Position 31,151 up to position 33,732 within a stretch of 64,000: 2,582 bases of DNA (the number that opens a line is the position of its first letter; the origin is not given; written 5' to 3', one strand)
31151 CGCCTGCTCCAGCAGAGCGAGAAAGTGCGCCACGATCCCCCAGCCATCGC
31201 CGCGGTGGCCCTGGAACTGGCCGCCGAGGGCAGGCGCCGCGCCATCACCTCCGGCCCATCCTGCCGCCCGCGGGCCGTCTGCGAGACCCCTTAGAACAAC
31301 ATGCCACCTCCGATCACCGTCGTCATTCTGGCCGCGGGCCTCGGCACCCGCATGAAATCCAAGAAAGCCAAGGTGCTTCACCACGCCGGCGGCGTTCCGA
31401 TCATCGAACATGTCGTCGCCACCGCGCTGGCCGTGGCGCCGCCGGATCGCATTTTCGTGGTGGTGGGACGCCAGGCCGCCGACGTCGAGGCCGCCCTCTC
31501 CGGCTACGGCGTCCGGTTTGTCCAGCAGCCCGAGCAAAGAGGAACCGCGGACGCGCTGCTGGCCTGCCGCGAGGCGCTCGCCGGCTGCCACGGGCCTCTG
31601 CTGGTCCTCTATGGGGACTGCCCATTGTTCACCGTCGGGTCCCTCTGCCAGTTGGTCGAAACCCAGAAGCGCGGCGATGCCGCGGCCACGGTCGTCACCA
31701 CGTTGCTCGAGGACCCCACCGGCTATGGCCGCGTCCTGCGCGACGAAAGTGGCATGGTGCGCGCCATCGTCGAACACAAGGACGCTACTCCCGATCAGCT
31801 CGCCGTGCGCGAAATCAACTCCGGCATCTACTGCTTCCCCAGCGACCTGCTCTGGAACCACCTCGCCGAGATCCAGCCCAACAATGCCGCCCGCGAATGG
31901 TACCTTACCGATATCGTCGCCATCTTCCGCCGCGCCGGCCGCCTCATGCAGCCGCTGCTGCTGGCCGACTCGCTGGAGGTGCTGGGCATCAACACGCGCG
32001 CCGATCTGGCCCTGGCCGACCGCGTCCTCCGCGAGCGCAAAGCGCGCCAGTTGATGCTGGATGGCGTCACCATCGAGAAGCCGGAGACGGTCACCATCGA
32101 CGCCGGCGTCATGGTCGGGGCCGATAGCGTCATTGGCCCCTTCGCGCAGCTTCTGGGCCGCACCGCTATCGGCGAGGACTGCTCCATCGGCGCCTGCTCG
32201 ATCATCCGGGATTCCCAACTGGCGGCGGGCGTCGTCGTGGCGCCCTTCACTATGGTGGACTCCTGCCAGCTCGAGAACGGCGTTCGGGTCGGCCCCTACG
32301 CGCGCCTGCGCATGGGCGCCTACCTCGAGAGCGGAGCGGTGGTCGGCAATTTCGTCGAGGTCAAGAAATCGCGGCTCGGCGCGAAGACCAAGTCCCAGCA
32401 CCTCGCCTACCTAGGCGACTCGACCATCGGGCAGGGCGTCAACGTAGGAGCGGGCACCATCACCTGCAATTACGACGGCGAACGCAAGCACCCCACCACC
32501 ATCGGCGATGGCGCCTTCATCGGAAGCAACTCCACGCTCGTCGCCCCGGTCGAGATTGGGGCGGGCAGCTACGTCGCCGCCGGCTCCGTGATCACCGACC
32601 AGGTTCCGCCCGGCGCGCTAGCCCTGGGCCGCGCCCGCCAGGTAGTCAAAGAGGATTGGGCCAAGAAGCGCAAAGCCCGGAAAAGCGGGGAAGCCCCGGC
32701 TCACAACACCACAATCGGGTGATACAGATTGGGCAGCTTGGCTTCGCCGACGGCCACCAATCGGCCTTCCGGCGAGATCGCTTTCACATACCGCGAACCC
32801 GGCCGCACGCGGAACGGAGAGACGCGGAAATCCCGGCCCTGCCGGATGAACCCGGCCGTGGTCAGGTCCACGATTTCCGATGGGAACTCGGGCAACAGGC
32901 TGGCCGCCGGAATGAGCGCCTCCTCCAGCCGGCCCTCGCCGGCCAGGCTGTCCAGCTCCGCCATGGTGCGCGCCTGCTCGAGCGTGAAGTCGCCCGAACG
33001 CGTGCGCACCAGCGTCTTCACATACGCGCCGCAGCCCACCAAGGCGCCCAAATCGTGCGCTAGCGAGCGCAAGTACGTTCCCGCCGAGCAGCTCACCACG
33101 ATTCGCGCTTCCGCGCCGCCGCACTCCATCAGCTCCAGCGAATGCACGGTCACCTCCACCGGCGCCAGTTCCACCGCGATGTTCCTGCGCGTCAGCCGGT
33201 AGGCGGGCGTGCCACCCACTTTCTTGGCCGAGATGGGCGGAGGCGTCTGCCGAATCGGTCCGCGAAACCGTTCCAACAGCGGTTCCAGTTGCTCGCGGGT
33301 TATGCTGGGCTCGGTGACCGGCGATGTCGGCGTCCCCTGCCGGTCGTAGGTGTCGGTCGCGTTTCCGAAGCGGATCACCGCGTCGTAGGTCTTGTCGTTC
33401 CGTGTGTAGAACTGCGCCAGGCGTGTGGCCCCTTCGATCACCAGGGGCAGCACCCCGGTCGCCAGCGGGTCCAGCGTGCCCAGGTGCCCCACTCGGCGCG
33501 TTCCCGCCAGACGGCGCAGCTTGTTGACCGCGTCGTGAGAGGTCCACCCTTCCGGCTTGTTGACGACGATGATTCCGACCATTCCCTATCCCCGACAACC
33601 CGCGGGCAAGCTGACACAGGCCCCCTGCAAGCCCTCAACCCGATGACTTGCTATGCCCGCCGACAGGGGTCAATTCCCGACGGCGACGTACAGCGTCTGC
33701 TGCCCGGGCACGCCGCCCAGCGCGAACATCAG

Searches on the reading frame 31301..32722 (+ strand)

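Call 79: search_protein_families(library=pfam, proteins=[window:31301-32722:+], max_evalue=0.00001)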
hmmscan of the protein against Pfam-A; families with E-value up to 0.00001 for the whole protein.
window:31301-32722:+ (473 aa): 6 families
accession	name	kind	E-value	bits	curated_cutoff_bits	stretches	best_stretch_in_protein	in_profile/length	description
PF00132.30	Hexapep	-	3.1e-27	93.5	27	2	398-432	1-35/36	Bacterial transferase hexapeptide (six repeats)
PF12804.13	NTP_transf_3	-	4.6e-20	72.9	27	1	7-135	1-124/160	MobA-like NTP transferase domain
PF00483.29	NTP_transferase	-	3.6e-16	59.9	21.2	1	7-196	2-197/245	Nucleotidyl transferase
PF25084.1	LbH_EIF2B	-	2.5e-13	50.4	54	1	260-353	12-104/105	EIF2B subunit epsilon LbH domain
PF01128.25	IspD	-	6.6e-11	42.8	27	1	5-244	1-220/221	2-C-methyl-D-erythritol 4-phosphate cytidylyltransferase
PF14602.12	Hexapep_2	-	1.3e-09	38.1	27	1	398-432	1-33/34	Hexapeptide repeat of succinyl-transferase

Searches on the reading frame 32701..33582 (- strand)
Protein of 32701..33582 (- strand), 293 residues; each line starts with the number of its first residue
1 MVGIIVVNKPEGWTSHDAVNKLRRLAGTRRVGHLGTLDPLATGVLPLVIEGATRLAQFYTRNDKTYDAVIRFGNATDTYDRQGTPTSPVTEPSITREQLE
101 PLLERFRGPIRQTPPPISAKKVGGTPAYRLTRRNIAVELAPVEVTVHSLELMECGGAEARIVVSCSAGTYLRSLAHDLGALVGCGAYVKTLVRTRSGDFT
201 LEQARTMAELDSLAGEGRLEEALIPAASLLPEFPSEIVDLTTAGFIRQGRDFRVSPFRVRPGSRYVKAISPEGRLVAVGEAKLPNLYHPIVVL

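Call 79: search_protein_families(library=pfam, proteins=[window:32701-33582:-], max_evalue=0.00001)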
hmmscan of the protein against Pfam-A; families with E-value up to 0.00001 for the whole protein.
window:32701-33582:- (293 aa): 2 families
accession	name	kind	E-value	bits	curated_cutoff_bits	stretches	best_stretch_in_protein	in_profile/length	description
PF01509.24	TruB_N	-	4.9e-47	160.5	27.3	1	23-170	1-148/149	TruB family pseudouridylate synthase (N terminal domain)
PF16198.10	TruB_C_2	-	1.3e-11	44.9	29.3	1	172-230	1-65/66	tRNA pseudouridylate synthase B C-terminal domain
